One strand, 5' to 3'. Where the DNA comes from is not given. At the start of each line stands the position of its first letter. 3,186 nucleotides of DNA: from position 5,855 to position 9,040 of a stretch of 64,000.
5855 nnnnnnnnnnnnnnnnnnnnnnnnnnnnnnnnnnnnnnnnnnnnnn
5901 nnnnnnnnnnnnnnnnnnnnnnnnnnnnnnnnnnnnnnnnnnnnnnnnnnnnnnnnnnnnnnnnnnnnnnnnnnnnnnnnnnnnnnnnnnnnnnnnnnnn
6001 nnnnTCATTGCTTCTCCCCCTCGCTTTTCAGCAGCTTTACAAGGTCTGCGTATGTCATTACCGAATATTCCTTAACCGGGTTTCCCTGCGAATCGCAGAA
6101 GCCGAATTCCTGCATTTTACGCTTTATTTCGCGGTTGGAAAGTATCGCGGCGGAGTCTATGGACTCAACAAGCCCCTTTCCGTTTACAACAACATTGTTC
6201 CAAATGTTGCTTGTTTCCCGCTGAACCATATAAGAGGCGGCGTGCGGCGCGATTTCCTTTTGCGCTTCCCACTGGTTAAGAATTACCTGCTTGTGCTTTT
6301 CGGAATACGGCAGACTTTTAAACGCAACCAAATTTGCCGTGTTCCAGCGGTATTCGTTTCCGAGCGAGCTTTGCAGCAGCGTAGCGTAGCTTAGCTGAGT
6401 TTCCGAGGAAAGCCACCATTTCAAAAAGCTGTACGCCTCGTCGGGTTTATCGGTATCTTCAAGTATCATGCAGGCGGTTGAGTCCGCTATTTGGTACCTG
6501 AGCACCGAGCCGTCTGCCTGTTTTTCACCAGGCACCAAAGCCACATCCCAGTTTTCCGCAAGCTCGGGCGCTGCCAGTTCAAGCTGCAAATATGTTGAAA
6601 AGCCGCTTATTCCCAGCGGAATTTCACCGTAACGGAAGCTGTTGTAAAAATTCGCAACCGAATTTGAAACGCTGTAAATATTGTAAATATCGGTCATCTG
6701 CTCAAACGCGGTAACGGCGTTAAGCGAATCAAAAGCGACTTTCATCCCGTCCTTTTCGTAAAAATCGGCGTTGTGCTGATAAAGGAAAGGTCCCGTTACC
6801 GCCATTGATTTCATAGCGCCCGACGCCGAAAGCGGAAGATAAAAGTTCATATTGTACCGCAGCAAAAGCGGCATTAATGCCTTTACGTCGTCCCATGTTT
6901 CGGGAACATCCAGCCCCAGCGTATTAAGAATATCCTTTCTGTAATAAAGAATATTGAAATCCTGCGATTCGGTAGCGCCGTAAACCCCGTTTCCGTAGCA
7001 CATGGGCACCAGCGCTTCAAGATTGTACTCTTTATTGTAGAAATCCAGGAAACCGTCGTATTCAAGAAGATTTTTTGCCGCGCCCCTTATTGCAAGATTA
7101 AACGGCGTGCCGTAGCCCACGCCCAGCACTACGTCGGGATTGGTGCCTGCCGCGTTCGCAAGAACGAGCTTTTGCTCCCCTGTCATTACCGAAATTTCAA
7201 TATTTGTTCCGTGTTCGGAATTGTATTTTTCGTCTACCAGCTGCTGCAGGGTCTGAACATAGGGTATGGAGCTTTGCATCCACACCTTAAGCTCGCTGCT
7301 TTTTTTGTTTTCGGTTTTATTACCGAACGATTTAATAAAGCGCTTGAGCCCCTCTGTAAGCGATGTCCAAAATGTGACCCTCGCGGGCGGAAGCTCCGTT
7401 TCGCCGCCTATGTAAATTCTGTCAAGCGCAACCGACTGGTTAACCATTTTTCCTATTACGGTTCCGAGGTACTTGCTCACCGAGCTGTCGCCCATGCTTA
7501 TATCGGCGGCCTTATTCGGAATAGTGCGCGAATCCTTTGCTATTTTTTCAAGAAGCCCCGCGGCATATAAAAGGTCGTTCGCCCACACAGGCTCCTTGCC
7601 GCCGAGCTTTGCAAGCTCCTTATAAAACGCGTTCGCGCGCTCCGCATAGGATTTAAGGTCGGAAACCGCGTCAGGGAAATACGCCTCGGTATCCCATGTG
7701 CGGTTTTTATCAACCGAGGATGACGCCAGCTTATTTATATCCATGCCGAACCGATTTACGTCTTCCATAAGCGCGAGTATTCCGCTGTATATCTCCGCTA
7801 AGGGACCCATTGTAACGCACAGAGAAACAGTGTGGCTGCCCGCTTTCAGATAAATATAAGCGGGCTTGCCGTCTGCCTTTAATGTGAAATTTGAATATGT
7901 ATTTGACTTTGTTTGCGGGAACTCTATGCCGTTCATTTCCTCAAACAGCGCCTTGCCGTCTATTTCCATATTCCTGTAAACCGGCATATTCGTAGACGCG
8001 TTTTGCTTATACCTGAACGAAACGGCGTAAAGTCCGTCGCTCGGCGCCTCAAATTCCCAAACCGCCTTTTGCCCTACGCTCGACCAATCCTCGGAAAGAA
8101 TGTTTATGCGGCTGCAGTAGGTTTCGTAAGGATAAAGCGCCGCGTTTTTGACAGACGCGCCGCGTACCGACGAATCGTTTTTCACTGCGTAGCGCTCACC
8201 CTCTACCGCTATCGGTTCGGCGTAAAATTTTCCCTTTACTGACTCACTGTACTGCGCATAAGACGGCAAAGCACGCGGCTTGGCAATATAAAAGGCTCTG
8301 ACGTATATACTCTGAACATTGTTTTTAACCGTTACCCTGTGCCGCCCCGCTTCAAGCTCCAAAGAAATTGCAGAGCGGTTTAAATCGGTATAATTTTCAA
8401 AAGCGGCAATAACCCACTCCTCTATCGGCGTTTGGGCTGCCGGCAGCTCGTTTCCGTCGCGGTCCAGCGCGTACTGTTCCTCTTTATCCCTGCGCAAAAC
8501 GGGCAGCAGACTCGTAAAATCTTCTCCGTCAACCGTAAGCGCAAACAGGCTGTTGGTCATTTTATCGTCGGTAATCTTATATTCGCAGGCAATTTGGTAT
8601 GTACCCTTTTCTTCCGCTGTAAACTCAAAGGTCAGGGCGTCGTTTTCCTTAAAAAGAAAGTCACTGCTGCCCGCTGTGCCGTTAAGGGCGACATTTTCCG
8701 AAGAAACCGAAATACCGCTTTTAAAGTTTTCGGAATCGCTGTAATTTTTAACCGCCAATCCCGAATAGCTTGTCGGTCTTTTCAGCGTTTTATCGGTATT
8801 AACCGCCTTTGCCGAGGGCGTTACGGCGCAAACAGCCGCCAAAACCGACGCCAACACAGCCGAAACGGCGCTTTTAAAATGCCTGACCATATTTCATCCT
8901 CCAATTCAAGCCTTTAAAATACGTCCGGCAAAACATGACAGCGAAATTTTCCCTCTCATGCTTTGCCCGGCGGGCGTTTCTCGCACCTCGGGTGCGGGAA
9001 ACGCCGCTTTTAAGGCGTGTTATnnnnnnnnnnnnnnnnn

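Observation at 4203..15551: Regulator-less glycan-utilisation locus combining GH125, a repeat-built anchored surface protein and an ABC transporter with two binding proteins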

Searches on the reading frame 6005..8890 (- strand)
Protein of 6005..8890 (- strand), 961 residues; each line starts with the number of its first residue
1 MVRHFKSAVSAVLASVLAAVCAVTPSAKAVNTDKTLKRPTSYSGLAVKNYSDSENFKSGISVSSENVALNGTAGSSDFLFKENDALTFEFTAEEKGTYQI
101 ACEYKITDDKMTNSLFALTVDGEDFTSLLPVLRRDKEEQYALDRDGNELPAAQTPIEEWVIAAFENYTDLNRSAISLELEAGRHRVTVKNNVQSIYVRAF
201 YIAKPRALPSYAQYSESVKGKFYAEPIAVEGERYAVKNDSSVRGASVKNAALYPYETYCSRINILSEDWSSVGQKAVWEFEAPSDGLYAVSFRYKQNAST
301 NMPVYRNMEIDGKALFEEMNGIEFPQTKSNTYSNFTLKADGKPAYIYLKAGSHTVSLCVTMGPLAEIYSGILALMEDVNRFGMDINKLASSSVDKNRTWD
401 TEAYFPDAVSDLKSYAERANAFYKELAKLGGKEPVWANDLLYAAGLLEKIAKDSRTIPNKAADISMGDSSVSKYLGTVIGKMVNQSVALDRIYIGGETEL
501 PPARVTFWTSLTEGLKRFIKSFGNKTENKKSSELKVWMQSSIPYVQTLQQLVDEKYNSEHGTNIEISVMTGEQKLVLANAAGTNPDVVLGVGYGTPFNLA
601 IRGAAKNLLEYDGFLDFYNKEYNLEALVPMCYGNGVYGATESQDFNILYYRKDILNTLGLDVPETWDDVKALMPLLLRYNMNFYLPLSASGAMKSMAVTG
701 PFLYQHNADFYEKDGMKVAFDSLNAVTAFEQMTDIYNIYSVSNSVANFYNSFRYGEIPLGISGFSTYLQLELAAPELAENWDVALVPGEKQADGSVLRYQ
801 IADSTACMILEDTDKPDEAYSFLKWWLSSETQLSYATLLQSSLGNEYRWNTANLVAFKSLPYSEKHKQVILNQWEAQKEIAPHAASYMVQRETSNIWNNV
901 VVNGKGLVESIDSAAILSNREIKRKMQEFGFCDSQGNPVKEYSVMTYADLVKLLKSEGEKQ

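Call 4: search_protein_families(library=pfam, proteins=[window:6005-8890:-], max_evalue=0.01)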
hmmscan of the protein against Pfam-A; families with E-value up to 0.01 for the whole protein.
window:6005-8890:- (961 aa): 3 families
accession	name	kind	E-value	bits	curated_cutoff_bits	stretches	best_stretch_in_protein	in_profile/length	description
PF01547.30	SBP_bac_1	-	2.6e-25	90.5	26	1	545-832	7-306/307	Bacterial extracellular solute-binding protein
PF13416.11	SBP_bac_8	-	5.3e-17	62.9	27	1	554-838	4-255/279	Bacterial extracellular solute-binding protein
PF25275.1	Golvesin_C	-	1.5e-05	25.5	31.6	0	270-301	37-68/132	Golvesin C-terminal domain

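Call 5: search_protein_families(library=ncbifam, proteins=[window:6005-8890:-], max_evalue=0.01)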
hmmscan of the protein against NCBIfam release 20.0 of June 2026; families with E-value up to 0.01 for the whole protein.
window:6005-8890:- (961 aa): 0 families

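Call 33: search_solved_structures(query=window:6005-8890:-, max_evalue=0.1)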
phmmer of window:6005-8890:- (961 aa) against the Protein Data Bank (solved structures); distinct sequences matched with E-value up to 0.1: 22.
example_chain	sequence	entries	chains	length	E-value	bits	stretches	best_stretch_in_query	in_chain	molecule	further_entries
5ci5_A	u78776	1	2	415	1e-09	40.5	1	530-819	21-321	Extracellular solute-binding protein family 1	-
4r9f_A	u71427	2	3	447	8.2e-06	27.6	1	560-829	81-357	MBP1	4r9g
6hur_A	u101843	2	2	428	8.9e-06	27.5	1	526-685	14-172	ABC transporter substrate-binding protein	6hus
7c0y_A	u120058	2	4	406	0.0003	22.4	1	596-837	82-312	Sugar ABC transporter, periplasmic sugar-binding protein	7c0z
7c0r_A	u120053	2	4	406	0.00034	22.2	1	593-837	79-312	Sugar ABC transporter, periplasmic sugar-binding protein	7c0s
7c0t_A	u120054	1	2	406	0.00037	22.1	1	594-837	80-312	Sugar ABC transporter, periplasmic sugar-binding protein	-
7c0x_A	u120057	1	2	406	0.0004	22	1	596-837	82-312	Sugar ABC transporter, periplasmic sugar-binding protein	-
7c0f_A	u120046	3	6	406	0.00045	21.8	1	596-837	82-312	Sugar ABC transporter, periplasmic sugar-binding protein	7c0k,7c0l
7c0o_A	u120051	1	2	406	0.00046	21.8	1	596-837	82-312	Sugar ABC transporter, periplasmic sugar-binding protein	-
7c14_A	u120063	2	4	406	0.00072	21.1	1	596-837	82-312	Sugar ABC transporter, periplasmic sugar-binding protein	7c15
7c0u_A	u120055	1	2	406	0.00085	20.9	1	596-837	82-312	Sugar ABC transporter, periplasmic sugar-binding protein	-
7c16_A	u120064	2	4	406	0.00089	20.8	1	596-837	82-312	Sugar ABC transporter, periplasmic sugar-binding protein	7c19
7c0v_A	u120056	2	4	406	0.0013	20.3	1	596-837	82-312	Sugar ABC transporter, periplasmic sugar-binding protein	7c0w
7c1b_A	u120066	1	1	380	0.0017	19.9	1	598-837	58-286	Sugar ABC transporter, periplasmic sugar-binding protein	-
8vqk_A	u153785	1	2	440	0.0034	18.9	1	638-792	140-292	Putative ABC transporter periplasmic-binding protein YcjN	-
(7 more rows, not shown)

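Call 67: find_homologous_proteins(query=window:6005-8890:-, max_evalue=1e-10)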
Query window:6005-8890:- (961 aa): 37 proteins with E <= 1e-10 among 8000 candidates.
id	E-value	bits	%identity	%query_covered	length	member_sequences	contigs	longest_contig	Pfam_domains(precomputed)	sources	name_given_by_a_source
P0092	0.0e+0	2154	99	100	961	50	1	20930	PF13416.12,PF25275.2,PF01547.31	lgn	-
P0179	0.0e+0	1748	79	100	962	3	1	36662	PF13416.12,PF25275.2,PF01547.31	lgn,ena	-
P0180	0.0e+0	1709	78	100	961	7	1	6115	PF13416.12,PF01547.31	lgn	-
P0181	0.0e+0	1519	71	99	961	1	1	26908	PF13416.12,PF01547.31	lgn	-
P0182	0.0e+0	1483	69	99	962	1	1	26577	PF13416.12,PF01547.31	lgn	-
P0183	0.0e+0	1480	69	99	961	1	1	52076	PF13416.12,PF01547.31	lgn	-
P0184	0.0e+0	1451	67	99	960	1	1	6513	PF13416.12,PF01547.31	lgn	-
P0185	0.0e+0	1437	67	99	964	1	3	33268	PF13416.12,PF01547.31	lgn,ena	-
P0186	0.0e+0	1432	67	97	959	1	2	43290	PF13416.12,PF01547.31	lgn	-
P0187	0.0e+0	1430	65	100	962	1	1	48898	PF13416.12,PF01547.31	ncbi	-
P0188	0.0e+0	1418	66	99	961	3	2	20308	PF13416.12,PF25275.2,PF01547.31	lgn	-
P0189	0.0e+0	1396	66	99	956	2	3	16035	PF13416.12,PF01547.31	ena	-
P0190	0.0e+0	1299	60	100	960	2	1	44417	PF13416.12,PF01547.31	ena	-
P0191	0.0e+0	1257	64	89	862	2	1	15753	PF13416.12,PF25275.2,PF01547.31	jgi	-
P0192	0.0e+0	1243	57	99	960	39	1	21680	PF13416.12,PF01547.31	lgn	-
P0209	1.2e-121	426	30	90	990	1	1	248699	PF13416.12,PF01547.31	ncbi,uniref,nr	ncbi:extracellular solute-binding protein [Paenibacillus sp. LMG 31456]|uniref:Extracellular solute-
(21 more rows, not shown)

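Call 83: predict_structure(alignment_id=A2)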
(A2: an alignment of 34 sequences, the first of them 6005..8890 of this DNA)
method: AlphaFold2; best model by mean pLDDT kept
length: 961 residues; sequences in the alignment: 34
mean_pLDDT: 86.1   pTM: 0.79
mean pLDDT of the five models: 86.1, 85.4, 84.2, 83.6, 81.7
residues with pLDDT >= 90: 460; 70-90: 430; 50-70: 53; < 50: 18
segments of 3 or more residues with pLDDT < 50: 22-32, 524-528
pLDDT, mean of each block of 10 residues (from residue 1): 63 65 40 66 90 92 87 85 91 94 86 84 90 88 81 89 88 89 94 89 93 92 92 91 87 84 90 92 95 82 90 94 87 91 93 95 88 82 69 64 82 94 91 88 93 83 71 81 86 88 83 80 52 86 89 89 87 83 90 91 92 92 93 92 93 85 93 80 82 80 91 90 92 84 73 81 89 75 94 90 92 92 95 91 82 92 88 90 90 90 88 94 90 85 87 85 66
secondary structure, 60 per line:
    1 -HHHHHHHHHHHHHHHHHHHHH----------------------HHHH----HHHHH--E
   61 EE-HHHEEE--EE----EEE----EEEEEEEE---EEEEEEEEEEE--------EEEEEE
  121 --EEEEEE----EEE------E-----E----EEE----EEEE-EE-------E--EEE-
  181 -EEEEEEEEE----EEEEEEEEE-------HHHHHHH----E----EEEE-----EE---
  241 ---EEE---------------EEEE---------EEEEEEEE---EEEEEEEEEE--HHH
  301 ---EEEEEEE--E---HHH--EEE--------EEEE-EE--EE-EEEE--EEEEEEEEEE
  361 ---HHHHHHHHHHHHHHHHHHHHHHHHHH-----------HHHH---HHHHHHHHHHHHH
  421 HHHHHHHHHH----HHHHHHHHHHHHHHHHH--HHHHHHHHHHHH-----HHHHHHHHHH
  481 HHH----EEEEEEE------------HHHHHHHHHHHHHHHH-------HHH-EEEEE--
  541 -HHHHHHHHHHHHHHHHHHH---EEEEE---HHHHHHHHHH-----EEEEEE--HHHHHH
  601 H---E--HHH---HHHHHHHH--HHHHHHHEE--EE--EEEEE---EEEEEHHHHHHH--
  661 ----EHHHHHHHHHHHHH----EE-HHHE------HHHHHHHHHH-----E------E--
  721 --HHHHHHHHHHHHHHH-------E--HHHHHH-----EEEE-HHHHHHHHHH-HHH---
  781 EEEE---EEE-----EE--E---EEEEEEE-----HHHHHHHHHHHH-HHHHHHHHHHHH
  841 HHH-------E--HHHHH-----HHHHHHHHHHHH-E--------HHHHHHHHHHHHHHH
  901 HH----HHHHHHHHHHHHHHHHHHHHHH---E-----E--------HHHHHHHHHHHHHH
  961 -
elements in order (helices of 4 or more, strands of 3 or more residues): H2-22 H45-48 H53-57 E60-62 E67-69 E78-80 E85-92 E96-106 E115-120 E123-128 E133-135 E153-155 E160-163 E177-179 E182-190 E195-203 H211-217 E227-230 E244-246 E262-265 E275-282 E286-295 E304-310 E322-324 E333-336 E345-348 E351-360 H364-389 H401-404 H408-430 H435-451 H454-465 H471-483 E488-494 H507-522 E534-538 H542-560 E564-568 H572-581 E587-592 H595-601 H614-621 H624-630 E639-643 E647-651 H652-658 H666-678 H696-705 H723-737 H748-753 E759-762 H764-773 E781-784 E788-790 E804-810 H816-827 H829-843 H854-858 H864-875 H886-902 H907-928 H947-960

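Call 85: fold_search(model_id=the predicted structure, library=pdb)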
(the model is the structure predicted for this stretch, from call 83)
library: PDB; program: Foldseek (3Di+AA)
matches with E <= 10: 1598; with E <= 0.001: 1150
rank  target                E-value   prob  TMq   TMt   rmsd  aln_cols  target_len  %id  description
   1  5ci5_B                6.6e-22  1.00  0.33  0.72   5.0       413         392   19  Crystal Structure of an ABC transporter Solute Binding Protein from Thermotoga Lettingae TMO (Tlet_1705, TARGET EFI-51 (released 2015-07-22)
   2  5ci5_A                3.0e-21  1.00  0.33  0.71   5.0       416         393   19  Crystal Structure of an ABC transporter Solute Binding Protein from Thermotoga Lettingae TMO (Tlet_1705, TARGET EFI-51 (released 2015-07-22)
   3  9xf5_A                8.6e-20  1.00  0.33  0.77   4.5       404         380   16  Cycloisomaltooligosaccharide binding protein in complex with cycloisomaltooctaose (released 2026-03-25)
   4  3uor_B                1.8e-19  1.00  0.36  0.84   3.3       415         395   17  The structure of the sugar-binding protein MalE from the phytopathogen Xanthomonas citri (released 2011-12-14)
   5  9xfu_A                2.6e-19  1.00  0.33  0.75   5.3       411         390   16  Cycloisomaltooligosaccharide binding protein in complex with isomaltoheptaose (released 2026-03-25)
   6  7x0j_B                3.1e-19  1.00  0.33  0.72   4.5       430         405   18  Crystal structure of sugar binding protein CbpB complexed wtih cellobiose from Clostridium thermocellum (released 2022-09-14)
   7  7bvt_A                4.0e-19  1.00  0.35  0.79   3.8       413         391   18  Crystal structure of cyclic alpha-maltosyl-1,6-maltose binding protein from Arthrobacter globiformis (released 2020-12-02)
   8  1urd_A                4.2e-19  1.00  0.30  0.70   5.3       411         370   16  X-ray structures of the maltose-maltodextrin binding protein of the thermoacidophilic bacterium Alicyclobacillus acido (released 2003-12-11)
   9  28qm_A                4.7e-19  1.00  0.34  0.83   3.7       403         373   14  MBP bound to distal DARPin (AHIR dodecamer scaffold system) (released 2026-02-25)
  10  5ysf_A                5.2e-19  1.00  0.35  0.79   4.1       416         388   18  Crystal structure of beta-1,2-glucooligosaccharide binding protein in complex with sophoropentaose (released 2018-05-02)
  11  7x0k_B                5.8e-19  1.00  0.34  0.73   4.3       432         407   19  Crystal structure of sugar binding protein CbpB complexed wtih cellotriose from Clostridium thermocellum (released 2022-09-14)
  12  5ysd_A                7.5e-19  1.00  0.34  0.78   4.1       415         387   18  Crystal structure of beta-1,2-glucooligosaccharide binding protein in complex with sophorotriose (released 2018-05-02)
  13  7x0i_B                8.3e-19  1.00  0.34  0.76   3.9       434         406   19  Crystal structure of sugar binding protein CbpB from Clostridium thermocellum (released 2022-09-14)
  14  6m4w_A                1.0e-18  1.00  0.31  0.67   5.1       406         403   15  Crystal structure of MBP fused split FKBP-FRB T2098L mutant in complex with rapamycin (released 2020-08-26)
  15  7x0l_A                1.1e-18  1.00  0.34  0.73   4.4       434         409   19  Crystal structure of sugar binding protein CbpB complexed wtih cellotetraose from Clostridium thermocellum (released 2022-09-14)
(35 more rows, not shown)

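Call 101: find_encoding_contigs(protein=P0209, flank=10000, max_places=1)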
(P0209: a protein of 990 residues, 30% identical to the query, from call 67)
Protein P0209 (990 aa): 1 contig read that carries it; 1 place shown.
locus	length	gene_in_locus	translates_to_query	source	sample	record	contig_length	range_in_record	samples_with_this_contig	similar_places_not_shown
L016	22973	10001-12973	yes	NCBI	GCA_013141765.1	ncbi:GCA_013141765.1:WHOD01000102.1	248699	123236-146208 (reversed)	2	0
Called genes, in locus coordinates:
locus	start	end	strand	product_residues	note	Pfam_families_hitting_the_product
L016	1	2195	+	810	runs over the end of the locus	PF14498:Glyco_hyd_65N_2, PF22124:Glyco_hydro_95_cat, PF21307:Glyco_hydro_95_C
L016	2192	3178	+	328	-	PF13088:BNR_2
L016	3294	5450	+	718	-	PF22422:MGH1-like_GH, PF01204:Trehalase (weak)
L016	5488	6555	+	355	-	PF13859:BNR_3 (weak), PF13088:BNR_2, PF15902:Sortilin-Vps10 (faint), PF24316:Tli3 (faint), PF02012:BNR (faint)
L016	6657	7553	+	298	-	PF03079:ARD (weak), PF02311:AraC_binding, PF07883:Cupin_2 (weak), PF00165:HTH_AraC, PF12833:HTH_18, PF00165:HTH_AraC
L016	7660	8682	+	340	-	PF12715:Abhydrolase_7, PF05448:AXE1 (faint), PF01738:DLH (weak), PF22244:GCE_fung (faint)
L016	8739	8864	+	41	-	-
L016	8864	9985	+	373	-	PF00005:ABC_tran, PF02463:SMC_N (faint), PF13304:AAA_21 (faint), PF17912:OB_MalK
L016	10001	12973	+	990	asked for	PF01547:SBP_bac_1, PF13416:SBP_bac_8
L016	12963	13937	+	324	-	PF00528:BPD_transp_1 (weak)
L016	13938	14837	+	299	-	PF00528:BPD_transp_1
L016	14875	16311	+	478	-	PF16586:DUF5060, PF13204:Apiosidase, PF18310:DUF5605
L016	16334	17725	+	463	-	PF16586:DUF5060, PF13204:Apiosidase, PF18310:DUF5605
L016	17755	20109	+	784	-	PF14498:Glyco_hyd_65N_2, PF22124:Glyco_hydro_95_cat, PF21307:Glyco_hydro_95_C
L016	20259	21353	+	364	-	PF01408:GFO_IDH_MocA, PF02894:GFO_IDH_MocA_C, PF22725:GFO_IDH_MocA_C3 (weak)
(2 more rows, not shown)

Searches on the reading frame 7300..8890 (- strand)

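Call 82: search_protein_families(library=pfam, proteins=[window:7300-8890:-], max_evalue=1)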
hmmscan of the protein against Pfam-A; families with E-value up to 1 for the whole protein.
window:7300-8890:- (530 aa): 5 families
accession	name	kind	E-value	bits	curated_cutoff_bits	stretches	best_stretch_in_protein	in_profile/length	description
PF25275.1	Golvesin_C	-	4e-06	27.4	31.6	2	270-301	37-68/132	Golvesin C-terminal domain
PF09394.16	Inhibitor_I42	-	0.0061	17.3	27.2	0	272-301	51-80/91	Chagasin family peptidase inhibitor I42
PF17829.7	GH115_C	-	0.049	13.9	24.1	1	77-211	51-167/172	Glycosyl hydrolase family 115 C-terminal domain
PF16990.11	CBM_35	-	0.1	13.4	28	0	58-105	11-57/121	Carbohydrate binding module (family 35)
PF01105.29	EMP24_GP25L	-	0.18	12.3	25.9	0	87-189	64-149/182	emp24/gp25L/p24 family/GOLD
